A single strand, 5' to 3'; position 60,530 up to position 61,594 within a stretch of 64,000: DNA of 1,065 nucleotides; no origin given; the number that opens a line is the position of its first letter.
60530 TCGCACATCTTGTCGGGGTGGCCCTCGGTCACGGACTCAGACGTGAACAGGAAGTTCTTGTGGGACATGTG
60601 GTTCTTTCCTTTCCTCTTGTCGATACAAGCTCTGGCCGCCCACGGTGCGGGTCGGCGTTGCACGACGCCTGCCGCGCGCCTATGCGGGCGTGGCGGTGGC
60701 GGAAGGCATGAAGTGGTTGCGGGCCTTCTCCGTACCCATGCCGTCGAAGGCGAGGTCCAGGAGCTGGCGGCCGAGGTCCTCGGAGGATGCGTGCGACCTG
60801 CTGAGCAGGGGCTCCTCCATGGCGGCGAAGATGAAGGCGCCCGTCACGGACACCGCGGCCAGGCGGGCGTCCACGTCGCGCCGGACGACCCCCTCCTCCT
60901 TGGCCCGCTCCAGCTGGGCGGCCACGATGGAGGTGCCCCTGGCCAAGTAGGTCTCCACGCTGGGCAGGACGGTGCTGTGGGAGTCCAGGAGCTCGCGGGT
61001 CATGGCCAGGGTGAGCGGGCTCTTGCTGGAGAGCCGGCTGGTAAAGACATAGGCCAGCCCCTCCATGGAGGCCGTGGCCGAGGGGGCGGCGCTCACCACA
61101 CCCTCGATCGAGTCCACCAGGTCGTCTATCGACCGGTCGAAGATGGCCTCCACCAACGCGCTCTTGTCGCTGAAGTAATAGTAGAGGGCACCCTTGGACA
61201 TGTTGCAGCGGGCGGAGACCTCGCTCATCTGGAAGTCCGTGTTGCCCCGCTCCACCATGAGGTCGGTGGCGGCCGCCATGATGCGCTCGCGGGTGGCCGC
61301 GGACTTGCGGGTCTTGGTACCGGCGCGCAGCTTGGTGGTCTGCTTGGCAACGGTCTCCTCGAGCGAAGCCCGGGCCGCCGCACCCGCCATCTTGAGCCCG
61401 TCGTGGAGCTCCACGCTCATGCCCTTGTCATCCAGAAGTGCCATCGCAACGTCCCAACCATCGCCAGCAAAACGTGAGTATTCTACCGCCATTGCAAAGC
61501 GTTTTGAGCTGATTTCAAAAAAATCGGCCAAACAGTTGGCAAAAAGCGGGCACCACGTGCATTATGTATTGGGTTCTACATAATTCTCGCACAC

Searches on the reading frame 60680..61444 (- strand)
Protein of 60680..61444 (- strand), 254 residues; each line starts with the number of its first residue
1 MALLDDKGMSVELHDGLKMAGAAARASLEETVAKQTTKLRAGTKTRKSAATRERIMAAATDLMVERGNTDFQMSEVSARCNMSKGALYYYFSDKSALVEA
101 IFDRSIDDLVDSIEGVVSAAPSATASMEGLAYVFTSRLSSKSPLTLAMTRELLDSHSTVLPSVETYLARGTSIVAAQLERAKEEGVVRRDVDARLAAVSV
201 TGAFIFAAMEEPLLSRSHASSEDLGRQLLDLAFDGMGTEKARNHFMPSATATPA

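Call 83: find_encoding_contigs(protein=window:60680-61444:-, flank=10000, max_places=3)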
Protein window:60680-61444:- (254 aa): 22 contigs read that carry it; 2 places shown.
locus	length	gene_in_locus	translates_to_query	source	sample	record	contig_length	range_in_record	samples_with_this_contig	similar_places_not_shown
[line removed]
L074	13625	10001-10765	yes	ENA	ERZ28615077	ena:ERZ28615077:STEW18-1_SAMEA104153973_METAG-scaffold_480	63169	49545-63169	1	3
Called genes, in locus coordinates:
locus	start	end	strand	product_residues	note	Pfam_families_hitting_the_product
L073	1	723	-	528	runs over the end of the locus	PF03315:SDH_beta, PF01842:ACT, PF22629:ACT_AHAS_ss (weak), PF03313:SDH_alpha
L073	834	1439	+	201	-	PF01470:Peptidase_C15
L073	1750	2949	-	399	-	-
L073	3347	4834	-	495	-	PF00749:tRNA-synt_1c, PF19269:Anticodon_2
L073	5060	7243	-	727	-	PF12051:DUF3533 (weak), PF12698:ABC2_membrane_3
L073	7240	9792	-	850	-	PF12051:DUF3533 (weak), PF12698:ABC2_membrane_3, PF01061:ABC2_membrane (weak)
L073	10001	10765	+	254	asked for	PF00440:TetR_N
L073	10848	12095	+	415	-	PF00438:S-AdoMet_synt_N, PF02772:S-AdoMet_synt_M, PF02773:S-AdoMet_synt_C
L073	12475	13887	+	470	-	PF00232:Glyco_hydro_1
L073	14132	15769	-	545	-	PF00390:malic, PF03949:Malic_M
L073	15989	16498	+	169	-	PF12802:MarR_2 (weak), PF13463:HTH_27 (weak)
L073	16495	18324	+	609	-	PF00664:ABC_membrane, PF00005:ABC_tran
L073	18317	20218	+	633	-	PF00664:ABC_membrane, PF13401:AAA_22 (faint), PF00005:ABC_tran, PF13304:AAA_21 (faint)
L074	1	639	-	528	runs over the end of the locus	PF03315:SDH_beta, PF01842:ACT, PF22629:ACT_AHAS_ss (weak), PF03313:SDH_alpha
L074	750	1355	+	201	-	PF01470:Peptidase_C15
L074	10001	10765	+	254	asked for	PF00440:TetR_N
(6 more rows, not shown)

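Call 87: search_protein_families(library=pfam, proteins=[L073:1750-2949:-], max_evalue=0.1)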
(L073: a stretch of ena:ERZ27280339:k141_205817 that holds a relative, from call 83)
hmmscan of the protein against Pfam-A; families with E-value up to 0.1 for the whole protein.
L073:1750-2949:- (399 aa): 0 families
